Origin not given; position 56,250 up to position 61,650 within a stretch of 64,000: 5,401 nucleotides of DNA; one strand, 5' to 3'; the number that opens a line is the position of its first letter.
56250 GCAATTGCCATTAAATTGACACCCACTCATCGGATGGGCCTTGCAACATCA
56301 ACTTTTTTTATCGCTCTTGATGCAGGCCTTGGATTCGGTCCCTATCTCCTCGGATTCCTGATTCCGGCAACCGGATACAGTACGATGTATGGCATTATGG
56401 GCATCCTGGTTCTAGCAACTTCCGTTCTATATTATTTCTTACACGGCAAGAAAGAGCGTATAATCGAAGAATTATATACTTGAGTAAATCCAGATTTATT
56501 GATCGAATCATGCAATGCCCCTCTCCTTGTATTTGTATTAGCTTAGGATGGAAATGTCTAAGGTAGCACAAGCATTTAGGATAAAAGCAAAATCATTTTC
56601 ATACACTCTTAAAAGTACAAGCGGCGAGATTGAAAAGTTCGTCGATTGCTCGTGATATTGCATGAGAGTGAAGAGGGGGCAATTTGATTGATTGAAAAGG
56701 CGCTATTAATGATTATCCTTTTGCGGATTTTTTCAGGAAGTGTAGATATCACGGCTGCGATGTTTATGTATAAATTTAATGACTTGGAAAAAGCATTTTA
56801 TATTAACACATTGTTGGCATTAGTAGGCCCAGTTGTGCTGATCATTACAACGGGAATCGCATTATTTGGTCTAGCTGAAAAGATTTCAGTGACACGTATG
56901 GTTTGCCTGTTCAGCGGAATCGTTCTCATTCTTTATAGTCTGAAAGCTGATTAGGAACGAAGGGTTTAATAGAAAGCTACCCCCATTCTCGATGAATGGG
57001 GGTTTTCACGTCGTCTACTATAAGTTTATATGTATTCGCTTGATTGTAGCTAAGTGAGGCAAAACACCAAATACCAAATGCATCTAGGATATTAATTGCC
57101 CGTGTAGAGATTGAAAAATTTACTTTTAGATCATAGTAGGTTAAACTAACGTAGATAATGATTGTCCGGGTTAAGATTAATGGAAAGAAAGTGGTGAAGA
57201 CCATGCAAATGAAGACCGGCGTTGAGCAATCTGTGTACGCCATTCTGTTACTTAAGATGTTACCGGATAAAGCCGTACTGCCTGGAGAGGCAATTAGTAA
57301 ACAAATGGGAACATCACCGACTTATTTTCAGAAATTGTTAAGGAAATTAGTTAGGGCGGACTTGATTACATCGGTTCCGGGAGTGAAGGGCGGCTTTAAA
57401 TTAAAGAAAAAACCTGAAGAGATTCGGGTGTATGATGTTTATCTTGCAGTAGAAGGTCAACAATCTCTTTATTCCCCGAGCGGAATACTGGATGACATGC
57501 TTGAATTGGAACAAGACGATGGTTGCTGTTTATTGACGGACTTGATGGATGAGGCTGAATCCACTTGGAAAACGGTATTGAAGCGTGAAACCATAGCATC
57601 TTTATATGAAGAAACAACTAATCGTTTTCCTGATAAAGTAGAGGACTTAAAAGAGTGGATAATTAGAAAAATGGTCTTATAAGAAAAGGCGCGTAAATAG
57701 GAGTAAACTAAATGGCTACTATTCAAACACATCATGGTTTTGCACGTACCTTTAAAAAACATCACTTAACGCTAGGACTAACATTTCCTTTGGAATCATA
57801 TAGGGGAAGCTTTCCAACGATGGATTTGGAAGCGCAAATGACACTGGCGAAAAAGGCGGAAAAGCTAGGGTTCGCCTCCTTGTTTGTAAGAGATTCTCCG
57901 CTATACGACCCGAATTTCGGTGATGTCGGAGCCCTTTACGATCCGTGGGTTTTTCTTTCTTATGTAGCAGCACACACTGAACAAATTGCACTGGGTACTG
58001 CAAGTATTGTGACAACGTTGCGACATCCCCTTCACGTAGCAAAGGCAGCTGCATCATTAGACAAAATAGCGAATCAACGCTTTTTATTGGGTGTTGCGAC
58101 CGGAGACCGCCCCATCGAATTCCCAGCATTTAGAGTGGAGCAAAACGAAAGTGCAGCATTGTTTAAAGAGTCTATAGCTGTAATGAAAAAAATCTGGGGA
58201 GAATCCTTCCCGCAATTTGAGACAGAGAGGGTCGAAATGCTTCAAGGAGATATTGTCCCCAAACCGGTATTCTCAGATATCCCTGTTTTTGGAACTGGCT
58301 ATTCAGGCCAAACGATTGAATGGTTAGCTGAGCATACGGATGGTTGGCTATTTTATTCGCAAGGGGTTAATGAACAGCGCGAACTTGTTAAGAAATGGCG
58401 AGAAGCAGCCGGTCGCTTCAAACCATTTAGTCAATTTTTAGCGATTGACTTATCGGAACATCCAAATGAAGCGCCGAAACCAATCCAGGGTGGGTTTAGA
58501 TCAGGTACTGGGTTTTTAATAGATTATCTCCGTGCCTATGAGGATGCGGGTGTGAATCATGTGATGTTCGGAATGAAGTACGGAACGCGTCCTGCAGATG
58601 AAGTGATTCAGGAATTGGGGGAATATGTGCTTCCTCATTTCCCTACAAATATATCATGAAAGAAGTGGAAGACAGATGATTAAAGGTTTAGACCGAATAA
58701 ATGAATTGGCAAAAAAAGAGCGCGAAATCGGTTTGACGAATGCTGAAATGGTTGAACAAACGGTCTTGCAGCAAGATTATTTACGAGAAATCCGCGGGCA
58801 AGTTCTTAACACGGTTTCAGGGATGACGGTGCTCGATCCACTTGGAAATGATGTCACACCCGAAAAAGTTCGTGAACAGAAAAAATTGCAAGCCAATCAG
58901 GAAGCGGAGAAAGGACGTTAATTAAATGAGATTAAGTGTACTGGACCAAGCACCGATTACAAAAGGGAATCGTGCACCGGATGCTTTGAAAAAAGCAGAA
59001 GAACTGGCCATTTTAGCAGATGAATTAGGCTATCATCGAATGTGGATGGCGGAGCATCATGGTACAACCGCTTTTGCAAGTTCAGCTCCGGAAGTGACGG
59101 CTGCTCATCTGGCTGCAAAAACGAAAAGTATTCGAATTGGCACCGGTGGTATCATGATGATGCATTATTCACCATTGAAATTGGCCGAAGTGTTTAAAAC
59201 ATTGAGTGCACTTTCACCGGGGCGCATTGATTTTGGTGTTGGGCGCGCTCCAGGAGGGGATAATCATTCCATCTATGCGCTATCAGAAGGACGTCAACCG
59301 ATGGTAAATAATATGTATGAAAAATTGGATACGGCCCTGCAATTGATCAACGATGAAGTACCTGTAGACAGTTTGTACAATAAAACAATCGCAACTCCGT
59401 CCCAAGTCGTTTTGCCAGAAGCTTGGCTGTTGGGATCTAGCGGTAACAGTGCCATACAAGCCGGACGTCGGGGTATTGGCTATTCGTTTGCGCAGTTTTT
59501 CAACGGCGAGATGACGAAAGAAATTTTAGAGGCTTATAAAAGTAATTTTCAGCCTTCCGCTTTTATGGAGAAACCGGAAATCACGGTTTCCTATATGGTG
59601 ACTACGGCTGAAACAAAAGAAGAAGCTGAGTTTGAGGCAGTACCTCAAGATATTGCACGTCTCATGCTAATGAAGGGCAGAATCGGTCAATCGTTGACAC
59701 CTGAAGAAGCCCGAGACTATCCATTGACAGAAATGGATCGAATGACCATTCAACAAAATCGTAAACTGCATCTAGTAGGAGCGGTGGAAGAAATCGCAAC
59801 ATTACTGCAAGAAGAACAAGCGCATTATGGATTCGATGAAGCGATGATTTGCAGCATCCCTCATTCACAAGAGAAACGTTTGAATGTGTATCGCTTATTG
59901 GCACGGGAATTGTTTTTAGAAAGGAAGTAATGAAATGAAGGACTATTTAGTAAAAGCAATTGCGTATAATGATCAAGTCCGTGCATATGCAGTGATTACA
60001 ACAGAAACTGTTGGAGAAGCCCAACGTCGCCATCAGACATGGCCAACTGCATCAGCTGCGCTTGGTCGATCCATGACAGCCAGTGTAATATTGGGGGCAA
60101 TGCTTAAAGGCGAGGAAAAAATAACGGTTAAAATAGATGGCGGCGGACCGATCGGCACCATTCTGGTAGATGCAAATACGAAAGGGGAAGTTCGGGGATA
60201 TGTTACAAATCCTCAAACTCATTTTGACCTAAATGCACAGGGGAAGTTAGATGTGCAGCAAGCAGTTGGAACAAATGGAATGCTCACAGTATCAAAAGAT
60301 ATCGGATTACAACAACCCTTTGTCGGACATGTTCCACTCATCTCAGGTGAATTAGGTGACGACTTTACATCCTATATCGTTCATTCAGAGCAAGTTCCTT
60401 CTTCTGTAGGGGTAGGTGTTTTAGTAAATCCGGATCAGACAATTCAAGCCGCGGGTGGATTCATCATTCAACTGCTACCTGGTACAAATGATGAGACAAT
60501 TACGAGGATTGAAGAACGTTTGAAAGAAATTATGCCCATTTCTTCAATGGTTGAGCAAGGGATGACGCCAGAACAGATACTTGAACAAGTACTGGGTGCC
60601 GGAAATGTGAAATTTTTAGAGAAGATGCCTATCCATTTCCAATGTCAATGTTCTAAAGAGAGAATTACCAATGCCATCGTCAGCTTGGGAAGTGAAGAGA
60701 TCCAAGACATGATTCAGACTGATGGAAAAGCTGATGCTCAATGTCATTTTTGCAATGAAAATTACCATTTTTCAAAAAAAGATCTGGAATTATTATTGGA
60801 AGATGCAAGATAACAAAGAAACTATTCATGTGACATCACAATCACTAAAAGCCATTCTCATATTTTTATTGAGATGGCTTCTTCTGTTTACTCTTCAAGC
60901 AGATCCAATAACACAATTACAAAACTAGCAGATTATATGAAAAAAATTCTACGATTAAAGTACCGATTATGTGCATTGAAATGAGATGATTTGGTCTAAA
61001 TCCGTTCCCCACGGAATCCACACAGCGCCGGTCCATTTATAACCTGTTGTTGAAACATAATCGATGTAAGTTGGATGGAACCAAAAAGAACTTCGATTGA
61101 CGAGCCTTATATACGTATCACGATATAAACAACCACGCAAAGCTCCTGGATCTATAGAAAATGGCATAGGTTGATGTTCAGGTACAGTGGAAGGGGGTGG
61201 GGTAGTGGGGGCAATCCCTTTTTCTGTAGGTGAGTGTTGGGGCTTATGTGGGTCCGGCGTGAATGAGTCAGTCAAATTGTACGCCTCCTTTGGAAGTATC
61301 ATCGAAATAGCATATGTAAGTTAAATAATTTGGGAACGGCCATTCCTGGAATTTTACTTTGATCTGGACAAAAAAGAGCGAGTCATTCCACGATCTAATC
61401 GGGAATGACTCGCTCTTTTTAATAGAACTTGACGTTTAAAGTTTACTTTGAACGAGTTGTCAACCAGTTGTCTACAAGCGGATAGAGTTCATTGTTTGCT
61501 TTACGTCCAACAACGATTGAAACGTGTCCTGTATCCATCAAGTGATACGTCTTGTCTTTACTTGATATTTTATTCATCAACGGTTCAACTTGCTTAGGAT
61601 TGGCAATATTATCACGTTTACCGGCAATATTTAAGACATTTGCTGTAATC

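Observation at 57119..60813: Rrf2-LLM-DUF896-LLM-Hsp33 operon: candidate oxidative/thiol-stress detox and chaperone system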

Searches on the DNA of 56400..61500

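Call 57: search_rna_families(source=window, start=56400, end=61500, threshold=evalue, max_evalue=0.1)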
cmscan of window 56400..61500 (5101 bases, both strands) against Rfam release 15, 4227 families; matches with E-value up to 0.1: 1.
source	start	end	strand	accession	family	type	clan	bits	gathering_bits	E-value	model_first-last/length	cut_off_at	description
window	61371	61420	+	RF03607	mir-9447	Gene; miRNA;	-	26.5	67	0.058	11-58/68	no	mir-9447 microRNA precursor family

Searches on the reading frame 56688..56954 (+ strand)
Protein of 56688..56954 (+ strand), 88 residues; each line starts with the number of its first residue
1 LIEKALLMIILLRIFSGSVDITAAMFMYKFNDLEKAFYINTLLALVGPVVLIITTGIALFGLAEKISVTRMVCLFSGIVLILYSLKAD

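Call 3: search_protein_families(library=pfam, proteins=[window:56688-56954:+], max_evalue=0.01)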
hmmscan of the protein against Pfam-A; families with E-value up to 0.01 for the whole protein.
window:56688-56954:+ (88 aa): 1 family
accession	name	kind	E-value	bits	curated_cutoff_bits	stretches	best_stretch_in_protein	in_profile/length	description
PF10942.13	DUF2619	-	2e-29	101.9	27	1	2-86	1-85/86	Protein of unknown function (DUF2619)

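Call 4: search_protein_families(library=ncbifam, proteins=[window:56688-56954:+], max_evalue=0.01)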
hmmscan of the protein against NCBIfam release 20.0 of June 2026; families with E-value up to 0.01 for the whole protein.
window:56688-56954:+ (88 aa): 0 families
